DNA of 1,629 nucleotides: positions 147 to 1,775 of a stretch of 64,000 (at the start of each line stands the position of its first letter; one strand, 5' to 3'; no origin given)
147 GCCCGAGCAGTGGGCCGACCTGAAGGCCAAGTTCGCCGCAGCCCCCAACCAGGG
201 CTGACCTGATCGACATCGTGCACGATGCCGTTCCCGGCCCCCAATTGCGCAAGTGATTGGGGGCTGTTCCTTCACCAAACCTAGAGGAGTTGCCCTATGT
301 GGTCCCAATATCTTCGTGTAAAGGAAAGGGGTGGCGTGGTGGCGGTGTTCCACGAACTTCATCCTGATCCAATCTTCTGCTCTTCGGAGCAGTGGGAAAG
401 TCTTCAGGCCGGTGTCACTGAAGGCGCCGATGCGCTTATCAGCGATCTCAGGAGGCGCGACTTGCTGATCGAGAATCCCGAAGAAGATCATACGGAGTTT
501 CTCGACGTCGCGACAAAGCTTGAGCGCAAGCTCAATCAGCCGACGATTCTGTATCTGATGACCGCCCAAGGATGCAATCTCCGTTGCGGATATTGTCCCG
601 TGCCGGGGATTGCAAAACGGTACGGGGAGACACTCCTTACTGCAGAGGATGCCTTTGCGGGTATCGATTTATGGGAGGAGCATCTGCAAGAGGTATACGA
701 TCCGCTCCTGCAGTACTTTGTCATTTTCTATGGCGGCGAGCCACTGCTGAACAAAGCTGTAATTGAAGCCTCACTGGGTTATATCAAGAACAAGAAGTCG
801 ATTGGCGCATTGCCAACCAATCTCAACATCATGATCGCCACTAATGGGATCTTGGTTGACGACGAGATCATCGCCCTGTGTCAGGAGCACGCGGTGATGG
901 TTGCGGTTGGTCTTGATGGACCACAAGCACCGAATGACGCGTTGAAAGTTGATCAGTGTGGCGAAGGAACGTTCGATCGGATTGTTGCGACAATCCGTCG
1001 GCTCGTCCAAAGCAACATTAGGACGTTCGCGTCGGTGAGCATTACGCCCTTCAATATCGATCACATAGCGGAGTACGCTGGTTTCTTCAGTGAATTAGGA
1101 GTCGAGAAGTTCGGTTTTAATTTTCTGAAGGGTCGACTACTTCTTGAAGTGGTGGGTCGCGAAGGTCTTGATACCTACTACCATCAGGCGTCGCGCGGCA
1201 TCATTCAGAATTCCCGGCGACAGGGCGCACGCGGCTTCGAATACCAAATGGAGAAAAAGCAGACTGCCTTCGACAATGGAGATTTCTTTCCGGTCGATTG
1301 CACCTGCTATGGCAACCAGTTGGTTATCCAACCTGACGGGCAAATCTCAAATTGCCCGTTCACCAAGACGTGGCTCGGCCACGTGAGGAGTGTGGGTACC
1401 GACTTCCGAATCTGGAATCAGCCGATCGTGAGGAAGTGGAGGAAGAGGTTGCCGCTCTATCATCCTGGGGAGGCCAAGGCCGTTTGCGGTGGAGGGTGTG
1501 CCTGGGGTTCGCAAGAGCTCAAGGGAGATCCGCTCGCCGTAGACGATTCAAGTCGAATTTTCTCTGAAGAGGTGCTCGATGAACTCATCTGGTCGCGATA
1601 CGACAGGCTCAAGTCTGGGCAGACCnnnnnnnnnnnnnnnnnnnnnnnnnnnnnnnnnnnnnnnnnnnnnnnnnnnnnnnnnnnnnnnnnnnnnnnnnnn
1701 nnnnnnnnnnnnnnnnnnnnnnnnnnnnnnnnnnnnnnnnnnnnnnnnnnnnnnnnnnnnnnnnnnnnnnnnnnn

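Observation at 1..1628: Cys-rich small ORF, hairpin and radical SAM/SPASM maturase: candidate peptide/protein modification cassette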

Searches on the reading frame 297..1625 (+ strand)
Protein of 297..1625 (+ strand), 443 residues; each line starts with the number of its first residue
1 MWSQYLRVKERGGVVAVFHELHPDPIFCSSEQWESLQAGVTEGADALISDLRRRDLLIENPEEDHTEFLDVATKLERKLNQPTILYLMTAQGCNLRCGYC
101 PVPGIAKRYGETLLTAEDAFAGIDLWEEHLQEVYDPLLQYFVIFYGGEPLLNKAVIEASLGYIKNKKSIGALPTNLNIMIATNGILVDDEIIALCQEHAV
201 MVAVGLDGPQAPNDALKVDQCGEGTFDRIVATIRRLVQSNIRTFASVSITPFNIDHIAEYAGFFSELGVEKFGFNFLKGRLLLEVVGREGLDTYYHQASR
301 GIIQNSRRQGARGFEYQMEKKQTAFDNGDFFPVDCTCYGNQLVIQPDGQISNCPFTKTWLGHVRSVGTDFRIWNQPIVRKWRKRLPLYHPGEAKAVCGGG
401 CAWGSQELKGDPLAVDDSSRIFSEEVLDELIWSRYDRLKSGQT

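Call 3: search_protein_families(library=pfam, proteins=[window:297-1625:+], max_evalue=0.1)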
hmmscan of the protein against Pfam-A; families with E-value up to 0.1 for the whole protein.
window:297-1625:+ (443 aa): 3 families
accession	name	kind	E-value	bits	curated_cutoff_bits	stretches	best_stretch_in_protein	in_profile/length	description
PF04055.27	Radical_SAM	-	3.5e-17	63.5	29.5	1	90-261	4-163/166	Radical SAM superfamily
PF13353.11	Fer4_12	-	0.0032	18.2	22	1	89-167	11-81/137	4Fe-4S single cluster domain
PF13186.11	SPASM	-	0.0034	18.1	21.5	1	335-383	1-53/67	Iron-sulfur cluster-binding domain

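Call 4: search_protein_families(library=ncbifam, proteins=[window:297-1625:+], max_evalue=0.1)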
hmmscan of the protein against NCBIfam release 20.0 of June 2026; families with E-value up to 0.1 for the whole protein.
window:297-1625:+ (443 aa): 70 families (the best 25 are shown)
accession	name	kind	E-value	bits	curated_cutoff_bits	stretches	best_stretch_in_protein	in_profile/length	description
TIGR04136.1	rSAM_FibroRumin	equivalog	4.6e-35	121.3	400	1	4-408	3-425/458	FibroRumin system radical SAM peptide maturase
TIGR03906.1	quino_hemo_SAM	equivalog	1.5e-28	99.6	453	1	44-413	60-426/467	quinohemoprotein amine dehydrogenase maturation protein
TIGR04064.1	rSAM_nif11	equivalog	3.3e-25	88.7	518.7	1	48-244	50-232/459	nif11-like peptide radical SAM maturase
NF047865.1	rSAM_PapB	equivalog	4.8e-25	88.5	340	1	85-402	5-317/330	PapB family radical SAM/SPASM ranthipeptide maturase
TIGR04068.1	rSAM_ocin_clost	equivalog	1.2e-23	83.7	500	1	65-245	69-240/462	Cys-rich peptide radical SAM maturase CcpM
NF041707.1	rSAM_YhhB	equivalog_domain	8.7e-23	80.8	445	1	87-274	6-192/369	cyclophane-forming radical SAM/SPASM peptide maturase YhhB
TIGR03974.1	rSAM_six_Cys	equivalog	1e-19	70.8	425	1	76-256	89-266/451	thioether cross-link-forming SCIFF peptide maturase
NF041718.1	rSAM_phane_AMC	equivalog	6.9e-19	68.1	425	1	83-276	6-187/362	cyclophane-forming radical SAM peptide maturase AmcB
TIGR04163.1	rSAM_cobopep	equivalog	2.1e-18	66.3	375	1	63-279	45-250/428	peptide-modifying radical SAM enzyme CbpB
TIGR03978.1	rSAM_paired_1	equivalog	5e-18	65.1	370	1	25-239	23-230/466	His-Xaa-Ser system radical SAM maturase HxsB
NF041298.1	rSAM_mat_DynA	equivalog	5.6e-18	65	450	1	93-274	11-181/356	dynobactin maturation radical SAM/SPASM protein DynA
NF038170.1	lachnocin_rSAM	equivalog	1.2e-17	63.9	550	1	87-245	80-232/440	lachnocin radical SAM maturase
NF038107.1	rSAM_NF038107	equivalog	1.6e-17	63.4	600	1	18-276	20-275/444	Cys-every-fifth radical SAM/SPASM peptide maturase CefB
TIGR04463.1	rSAM_vs_C_rich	equivalog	1.6e-16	60.2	525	1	33-361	33-349/438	TIGR04463 family radical SAM/SPASM RiPP maturase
NF040492.1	not_ScfB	exception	4.5e-16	58.8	855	1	67-261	79-270/450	ScfB-related radical SAM/SPASM orphan maturase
TIGR03942.1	sulfatase_rSAM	equivalog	5.4e-16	58.6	349.45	1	89-274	7-186/363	anaerobic sulfatase maturase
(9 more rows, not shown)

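Call 6: find_encoding_contigs(protein=window:297-1625:+, flank=10000, max_places=10)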
Protein window:297-1625:+ (443 aa): 3 contigs read that carry it; 3 places shown.
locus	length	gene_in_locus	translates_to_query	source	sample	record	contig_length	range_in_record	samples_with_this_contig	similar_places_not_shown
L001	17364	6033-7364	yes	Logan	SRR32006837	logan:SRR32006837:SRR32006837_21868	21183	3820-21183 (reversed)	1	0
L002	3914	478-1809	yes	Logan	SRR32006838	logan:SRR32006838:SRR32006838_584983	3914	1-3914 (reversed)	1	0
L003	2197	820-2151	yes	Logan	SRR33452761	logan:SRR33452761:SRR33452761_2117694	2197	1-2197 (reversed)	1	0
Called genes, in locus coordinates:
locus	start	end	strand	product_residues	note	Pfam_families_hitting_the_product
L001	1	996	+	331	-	?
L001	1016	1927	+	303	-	PF00231:ATP-synt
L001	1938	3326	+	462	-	PF02874:ATP-synt_ab_N, PF00006:ATP-synt_ab, PF22919:ATP-synt_VA_C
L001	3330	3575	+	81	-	PF02823:ATP-synt_DE_N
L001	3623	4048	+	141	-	-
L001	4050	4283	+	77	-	-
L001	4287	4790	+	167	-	-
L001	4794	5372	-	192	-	-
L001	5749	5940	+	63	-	-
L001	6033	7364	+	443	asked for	PF04055:Radical_SAM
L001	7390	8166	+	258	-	PF01048:PNP_UDP_1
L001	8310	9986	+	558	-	PF00005:ABC_tran, PF00006:ATP-synt_ab (faint), PF02463:SMC_N (faint), PF13555:AAA_29 (faint), PF01926:MMR_HSR1 (faint), PF12848:ABC_tran_Xtn (weak), PF00005:ABC_tran, PF13304:AAA_21 (weak), +1 more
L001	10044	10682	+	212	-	PF00485:PRK, PF13238:AAA_18 (weak)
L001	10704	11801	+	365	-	PF01926:MMR_HSR1, PF02421:FeoB_N, PF06071:YchF-GTPase_C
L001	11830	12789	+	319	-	PF18920:DUF5671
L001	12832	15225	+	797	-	PF00133:tRNA-synt_1, PF01406:tRNA-synt_1e (faint), PF09334:tRNA-synt_1g, PF13603:tRNA-synt_1_2, PF00133:tRNA-synt_1, PF09334:tRNA-synt_1g (weak), PF08264:Anticodon_1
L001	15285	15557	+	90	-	PF01176:eIF-1a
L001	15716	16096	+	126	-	PF00416:Ribosomal_S13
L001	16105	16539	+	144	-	PF00411:Ribosomal_S11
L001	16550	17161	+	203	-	PF00163:Ribosomal_S4, PF01479:S4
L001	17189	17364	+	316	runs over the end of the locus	PF01193:RNA_pol_L, PF01000:RNA_pol_A_bac, PF03118:RNA_pol_A_CTD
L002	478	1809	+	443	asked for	PF04055:Radical_SAM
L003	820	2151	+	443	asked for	PF04055:Radical_SAM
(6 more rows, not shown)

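Call 11: find_homologous_proteins(query=window:297-1625:+)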
Query window:297-1625:+ (443 aa): 1069 proteins with E <= 0.001 among 8000 candidates; the best 120 are listed.
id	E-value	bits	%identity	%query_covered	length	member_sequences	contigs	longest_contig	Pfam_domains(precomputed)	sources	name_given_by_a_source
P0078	4.8e-244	828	80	99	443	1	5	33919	PF04055.28,PF13353.12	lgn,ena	-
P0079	3.2e-243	826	79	99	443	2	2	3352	PF04055.28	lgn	-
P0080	9.7e-243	824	79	100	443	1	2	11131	PF04055.28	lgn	-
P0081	3.6e-240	815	77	100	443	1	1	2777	PF04055.28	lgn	-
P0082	2.7e-226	770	73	99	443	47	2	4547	PF04055.28,PF13353.12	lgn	-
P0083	1.7e-225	767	73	99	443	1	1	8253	PF04055.28,PF13353.12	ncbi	-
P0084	8.4e-225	765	73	99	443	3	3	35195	PF04055.28,PF13353.12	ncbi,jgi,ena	-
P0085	7.3e-224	762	72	99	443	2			PF04055.28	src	-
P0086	1.2e-223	761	73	99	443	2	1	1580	PF04055.28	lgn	-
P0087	1.7e-223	761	72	100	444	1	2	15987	PF04055.28,PF13353.12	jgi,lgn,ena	-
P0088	4.1e-223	759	72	99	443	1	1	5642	PF04055.28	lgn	-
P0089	1.7e-222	757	72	99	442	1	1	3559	PF04055.28,PF13353.12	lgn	-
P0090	1.2e-221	754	73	99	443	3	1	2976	PF04055.28,PF13353.12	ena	-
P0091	6.9e-221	752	70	100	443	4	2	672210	PF04055.28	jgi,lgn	-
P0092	2.3e-219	747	71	99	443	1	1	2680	PF04055.28,PF13353.12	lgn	-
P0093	2.5e-219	747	71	99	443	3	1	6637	PF04055.28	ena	-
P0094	5.1e-219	746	71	99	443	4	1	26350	PF04055.28,PF13353.12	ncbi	-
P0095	1.1e-218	745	71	99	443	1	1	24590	PF04055.28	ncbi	-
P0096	2.1e-218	744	71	100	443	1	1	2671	PF04055.28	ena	-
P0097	3.3e-218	743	70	100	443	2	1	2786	PF04055.28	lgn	-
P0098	5.1e-218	742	71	100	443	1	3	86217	PF04055.28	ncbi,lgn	-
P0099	5.4e-218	742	69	99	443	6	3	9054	PF04055.28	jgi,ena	-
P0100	1.3e-217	741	72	99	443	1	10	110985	PF04055.28,PF13353.12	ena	-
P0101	1.9e-217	741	70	99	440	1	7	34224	PF04055.28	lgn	-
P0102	3.1e-217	740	70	100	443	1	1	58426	PF04055.28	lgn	-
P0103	8.7e-217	738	70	100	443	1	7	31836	PF04055.28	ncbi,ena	-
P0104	7.2e-216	735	70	100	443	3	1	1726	PF04055.28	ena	-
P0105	2.2e-215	734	69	99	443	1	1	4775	PF04055.28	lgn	-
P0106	2.9e-215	733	68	99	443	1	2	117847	PF04055.28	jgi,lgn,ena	-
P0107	3.7e-215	733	69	100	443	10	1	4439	PF13186.12,PF04055.28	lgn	-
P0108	4.3e-215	733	69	100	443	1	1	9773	PF04055.28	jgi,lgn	-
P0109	1.0e-214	732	68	100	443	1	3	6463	PF04055.28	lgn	-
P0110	1.1e-214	731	71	99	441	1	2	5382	PF04055.28,PF13353.12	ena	-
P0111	2.3e-214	730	69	100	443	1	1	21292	PF04055.28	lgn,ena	-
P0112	6.1e-214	729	69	99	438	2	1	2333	PF04055.28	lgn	-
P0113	1.3e-213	728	66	100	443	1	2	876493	PF04055.28,PF13353.12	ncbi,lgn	-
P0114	2.3e-213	727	68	100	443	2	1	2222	PF04055.28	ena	-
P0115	9.9e-213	725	70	100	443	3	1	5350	PF04055.28,PF13353.12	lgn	-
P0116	1.7e-212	724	69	99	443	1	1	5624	PF04055.28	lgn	-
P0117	3.6e-212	723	68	100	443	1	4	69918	PF04055.28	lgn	-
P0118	5.0e-211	719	68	99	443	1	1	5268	PF04055.28,PF13353.12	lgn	-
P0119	1.6e-210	718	69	100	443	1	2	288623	PF04055.28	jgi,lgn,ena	-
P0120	8.3e-210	715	67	99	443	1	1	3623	PF04055.28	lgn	-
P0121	4.4e-209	713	68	99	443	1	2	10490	PF04055.28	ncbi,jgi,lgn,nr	ncbi:MAG: radical SAM protein [Candidatus Pacebacteria bacterium]|jgi:radical SAM protein with 4Fe4S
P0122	6.0e-209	713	67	99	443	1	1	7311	PF04055.28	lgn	-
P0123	1.1e-208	712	68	100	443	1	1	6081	PF04055.28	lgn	-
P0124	2.4e-208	711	67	100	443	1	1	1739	PF04055.28,PF13353.12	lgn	-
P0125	2.3e-207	707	66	99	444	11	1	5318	PF04055.28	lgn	-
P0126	2.6e-207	707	68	99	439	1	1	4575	PF04055.28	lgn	-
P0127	3.0e-207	707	68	99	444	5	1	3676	PF04055.28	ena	-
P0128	4.9e-207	706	66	100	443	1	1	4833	PF04055.28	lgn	-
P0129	8.3e-207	705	66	100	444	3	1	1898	PF04055.28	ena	-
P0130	1.5e-206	705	67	100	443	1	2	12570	PF04055.28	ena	-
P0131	2.6e-206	704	69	100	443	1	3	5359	PF04055.28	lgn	-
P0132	4.6e-206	703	67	100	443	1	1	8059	PF04055.28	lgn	-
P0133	8.7e-206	702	69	97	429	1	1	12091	PF04055.28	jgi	-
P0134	1.4e-205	701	65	100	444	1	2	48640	PF04055.28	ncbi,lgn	ncbi:MAG: radical SAM protein [Minisyncoccales bacterium]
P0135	2.8e-205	700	67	100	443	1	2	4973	PF04055.28,PF13353.12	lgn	-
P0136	1.5e-204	698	66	99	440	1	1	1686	PF04055.28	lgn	-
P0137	1.0e-203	695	68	99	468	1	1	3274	PF04055.28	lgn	-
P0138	3.8e-203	693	69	96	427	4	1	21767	PF04055.28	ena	-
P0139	7.3e-203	692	68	98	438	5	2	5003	PF04055.28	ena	-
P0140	1.0e-200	685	65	100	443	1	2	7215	PF04055.28,PF13353.12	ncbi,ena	-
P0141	2.5e-200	684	64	99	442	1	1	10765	PF04055.28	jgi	jgi:radical SAM protein with 4Fe4S-binding SPASM domain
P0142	7.3e-200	683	64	100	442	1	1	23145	PF04055.28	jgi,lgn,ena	-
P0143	6.4e-198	676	67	99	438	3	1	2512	PF04055.28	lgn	-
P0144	7.5e-197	673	66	97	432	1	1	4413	PF04055.28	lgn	-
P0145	1.2e-196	672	63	99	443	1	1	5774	PF04055.28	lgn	-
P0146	1.9e-195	668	64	100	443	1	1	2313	PF04055.28,PF13353.12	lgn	-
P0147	2.7e-194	664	63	100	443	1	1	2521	PF04055.28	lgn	-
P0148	7.3e-193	660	65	97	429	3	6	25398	PF04055.28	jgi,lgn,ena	-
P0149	9.5e-193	659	67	96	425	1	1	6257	PF04055.28,PF13353.12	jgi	jgi:sulfatase maturation enzyme AslB (radical SAM superfamily)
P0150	1.2e-192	659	65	99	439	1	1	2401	PF04055.28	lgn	-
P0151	2.1e-191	655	69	91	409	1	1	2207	PF04055.28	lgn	-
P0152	2.8e-191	654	64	99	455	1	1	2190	PF04055.28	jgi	jgi:radical SAM protein with 4Fe4S-binding SPASM domain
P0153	3.7e-191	654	64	99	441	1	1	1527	PF04055.28,PF13353.12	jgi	jgi:sulfatase maturation enzyme AslB (radical SAM superfamily)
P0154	1.3e-188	645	62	99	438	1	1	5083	PF04055.28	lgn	-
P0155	6.9e-188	643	64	99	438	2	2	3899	PF04055.28,PF13353.12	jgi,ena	-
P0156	1.6e-187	642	61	100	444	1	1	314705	PF04055.28,PF13353.12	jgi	-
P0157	1.6e-186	639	61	99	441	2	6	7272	PF04055.28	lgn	-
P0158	2.4e-185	635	63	100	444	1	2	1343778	PF04055.28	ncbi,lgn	-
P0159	8.8e-185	633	62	100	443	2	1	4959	PF04055.28,PF13353.12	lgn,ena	-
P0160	4.9e-184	630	68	88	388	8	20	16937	PF04055.28,PF13353.12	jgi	-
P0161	6.5e-180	617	61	98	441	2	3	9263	PF04055.28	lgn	-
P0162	1.0e-178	613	74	80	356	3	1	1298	PF04055.28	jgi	jgi:radical SAM protein with 4Fe4S-binding SPASM domain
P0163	4.8e-178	611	59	99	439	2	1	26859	PF04055.28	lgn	-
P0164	5.3e-178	611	61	98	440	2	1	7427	PF04055.28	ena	-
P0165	8.6e-176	603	59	98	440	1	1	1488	PF04055.28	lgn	-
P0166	1.0e-175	603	60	98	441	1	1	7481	PF04055.28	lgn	-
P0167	2.6e-175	602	60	99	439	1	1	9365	PF04055.28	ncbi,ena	-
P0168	8.1e-175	600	60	98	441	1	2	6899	PF04055.28,PF13353.12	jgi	jgi:radical SAM protein with 4Fe4S-binding SPASM domain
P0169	2.1e-174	599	58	99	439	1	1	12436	PF04055.28,PF13353.12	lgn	-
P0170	5.9e-173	594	61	98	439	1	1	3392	PF04055.28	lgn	-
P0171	1.3e-171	589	58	98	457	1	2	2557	PF04055.28,PF13353.12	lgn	-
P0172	4.8e-170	584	58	98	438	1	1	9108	PF04055.28,PF13353.12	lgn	-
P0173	8.0e-167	574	56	99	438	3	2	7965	PF04055.28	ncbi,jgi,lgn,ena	-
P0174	4.0e-166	571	58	98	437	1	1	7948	PF04055.28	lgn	-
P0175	9.7e-166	570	56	99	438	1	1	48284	PF04055.28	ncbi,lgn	-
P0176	1.1e-165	570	56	99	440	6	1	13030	PF04055.28,PF13353.12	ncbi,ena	-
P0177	7.6e-165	567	57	98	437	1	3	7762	PF04055.28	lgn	-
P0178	1.5e-164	566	74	74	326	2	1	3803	PF04055.28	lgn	-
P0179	1.8e-164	566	57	98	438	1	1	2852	PF04055.28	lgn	-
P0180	2.7e-164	565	57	98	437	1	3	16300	PF04055.28,PF13353.12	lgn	-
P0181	2.3e-163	562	58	98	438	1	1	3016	PF04055.28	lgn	-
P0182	1.1e-162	560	57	99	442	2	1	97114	PF04055.28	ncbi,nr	ncbi:MAG: radical SAM protein [bacterium]|nr:radical SAM protein [bacterium]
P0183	1.7e-162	559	56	99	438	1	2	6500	PF04055.28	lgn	-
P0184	3.1e-162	559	56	98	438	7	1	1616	PF04055.28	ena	-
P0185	4.2e-162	558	56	99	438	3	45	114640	PF04055.28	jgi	jgi:sulfatase maturation enzyme AslB (radical SAM superfamily)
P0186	7.9e-162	557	56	98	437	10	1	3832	PF04055.28,PF13353.12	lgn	-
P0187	2.1e-161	556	55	98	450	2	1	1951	PF04055.28,PF13353.12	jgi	-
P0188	3.9e-161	555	56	98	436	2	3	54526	PF04055.28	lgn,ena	-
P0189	4.4e-161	555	55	99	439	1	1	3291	PF04055.28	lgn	-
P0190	5.6e-161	554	57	98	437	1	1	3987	PF04055.28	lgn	-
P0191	1.7e-160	553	57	99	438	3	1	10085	PF04055.28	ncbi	-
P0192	2.0e-160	553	55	98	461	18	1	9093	PF04055.28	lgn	-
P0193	2.0e-160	553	55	98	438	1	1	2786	PF04055.28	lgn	-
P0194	6.4e-160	551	56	98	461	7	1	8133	PF04055.28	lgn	-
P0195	2.5e-159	549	54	95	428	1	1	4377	PF04055.28,PF13353.12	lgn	-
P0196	3.8e-159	548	56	98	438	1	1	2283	PF04055.28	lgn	-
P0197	5.3e-159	548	56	98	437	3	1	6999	PF04055.28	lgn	-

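Call 15: find_related_loci(query=A2, collection=genome_contigs, flank=6000)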
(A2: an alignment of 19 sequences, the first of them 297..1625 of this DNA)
Query A2 (443 aa) in genome_contigs; peptide patterns used: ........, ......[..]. (x = any residue, [..] = any of these).
599 stretches matched a pattern (row limit reached: there are more); 419 encode a relative of the query (tblastn E <= 1e-3); the best 80 are kept; 77 distinct loci.
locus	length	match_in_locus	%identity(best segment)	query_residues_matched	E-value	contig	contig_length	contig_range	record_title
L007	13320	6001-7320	73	1-440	0e+0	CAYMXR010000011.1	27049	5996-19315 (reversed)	MAG TPA_asm: uncultured Candidatus Saccharibacteria bacterium isolate SRP285395_co1_44 genome assembly, contig: NODE_260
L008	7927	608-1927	73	1-440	0e+0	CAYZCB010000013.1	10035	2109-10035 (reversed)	MAG TPA_asm: uncultured Candidatus Saccharibacteria bacterium isolate binchicken_co241_367 genome assembly, contig: NODE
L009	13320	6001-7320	72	1-440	0e+0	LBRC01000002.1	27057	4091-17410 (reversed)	MAG: Parcubacteria group bacterium GW2011_GWA2_36_10 UR94_C0002, whole genome shotgun sequence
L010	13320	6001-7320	73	1-440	0e+0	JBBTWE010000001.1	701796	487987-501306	MAG: Patescibacteria group bacterium isolate H43-bin012_1 H43_bin012_1_000000000001, whole genome shotgun sequence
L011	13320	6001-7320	71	1-440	0e+0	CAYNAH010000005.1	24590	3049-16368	MAG TPA_asm: uncultured Candidatus Saccharibacteria bacterium isolate SRP342105_co1_464 genome assembly, contig: NODE_26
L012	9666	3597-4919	68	3-443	0e+0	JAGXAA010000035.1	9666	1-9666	MAG: Patescibacteria group bacterium isolate REEB66 contig-150_9553, whole genome shotgun sequence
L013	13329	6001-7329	66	1-443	0e+0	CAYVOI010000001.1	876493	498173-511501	MAG TPA_asm: uncultured Gammaproteobacteria bacterium isolate SRP273308_co1_307 genome assembly, contig: NODE_2_length_8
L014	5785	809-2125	66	1-438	0e+0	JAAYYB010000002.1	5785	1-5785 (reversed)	MAG: Fibrobacter sp. isolate AS06rmzACSIP_199 4304_AS06, whole genome shotgun sequence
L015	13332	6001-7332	65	1-443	0e+0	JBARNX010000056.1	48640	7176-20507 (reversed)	MAG: Minisyncoccales bacterium isolate MFD12107_ilm_asm_bin15 k127_116304, whole genome shotgun sequence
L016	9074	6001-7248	71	1-416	0e+0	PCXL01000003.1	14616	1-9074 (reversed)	MAG: Candidatus Zambryskibacteria bacterium CG10_big_fil_rev_8_21_14_0_10_42_12 CG10_8_21_14_0.10_scaffold_5986_c, whole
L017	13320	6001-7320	68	1-440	0e+0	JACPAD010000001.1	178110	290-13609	MAG: Candidatus Zambryskibacteria bacterium isolate NC_groundwater_222_Ag_S-0.1um_46_12 S4_GD2017_2_S1_scaffold_124, who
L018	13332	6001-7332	63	1-443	0e+0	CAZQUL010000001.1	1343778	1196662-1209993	MAG TPA_asm: uncultured Gammaproteobacteria bacterium isolate SRP257259_co1_238 genome assembly, contig: NODE_1_length_1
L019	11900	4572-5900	70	1-443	0e+0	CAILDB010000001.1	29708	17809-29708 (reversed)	uncultured bacterium isolate MJ130729B_bin-744 genome assembly, contig: bin-744:01/29, whole genome shotgun sequence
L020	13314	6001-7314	56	1-437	2e-173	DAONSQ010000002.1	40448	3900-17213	MAG TPA_asm: bacterium isolate AMR_MDS_4274 NODE_1090_length_40448_cov_4.753150, whole genome shotgun sequence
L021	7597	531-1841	58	1-435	6e-173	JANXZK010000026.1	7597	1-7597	MAG: bacterium isolate GL140_4_metabat_307 GL140_4_k141_2281207, whole genome shotgun sequence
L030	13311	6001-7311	44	2-433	7e-129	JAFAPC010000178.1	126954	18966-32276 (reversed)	MAG: Pseudonocardiales bacterium isolate CP_BM_ER_28 BM_ER_k147_2718430, whole genome shotgun sequence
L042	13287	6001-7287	43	3-432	5e-118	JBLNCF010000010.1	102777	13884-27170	MAG: Bacillota bacterium isolate MAG132 PRJNA950955_bin39_renamed_9, whole genome shotgun sequence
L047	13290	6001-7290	37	2-432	2e-96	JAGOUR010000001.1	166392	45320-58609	MAG: Candidatus Paceibacterota bacterium isolate Gw_Eff_bin_515 Gw_Eff_75_length_166392_cov_7.538075, whole genome shotg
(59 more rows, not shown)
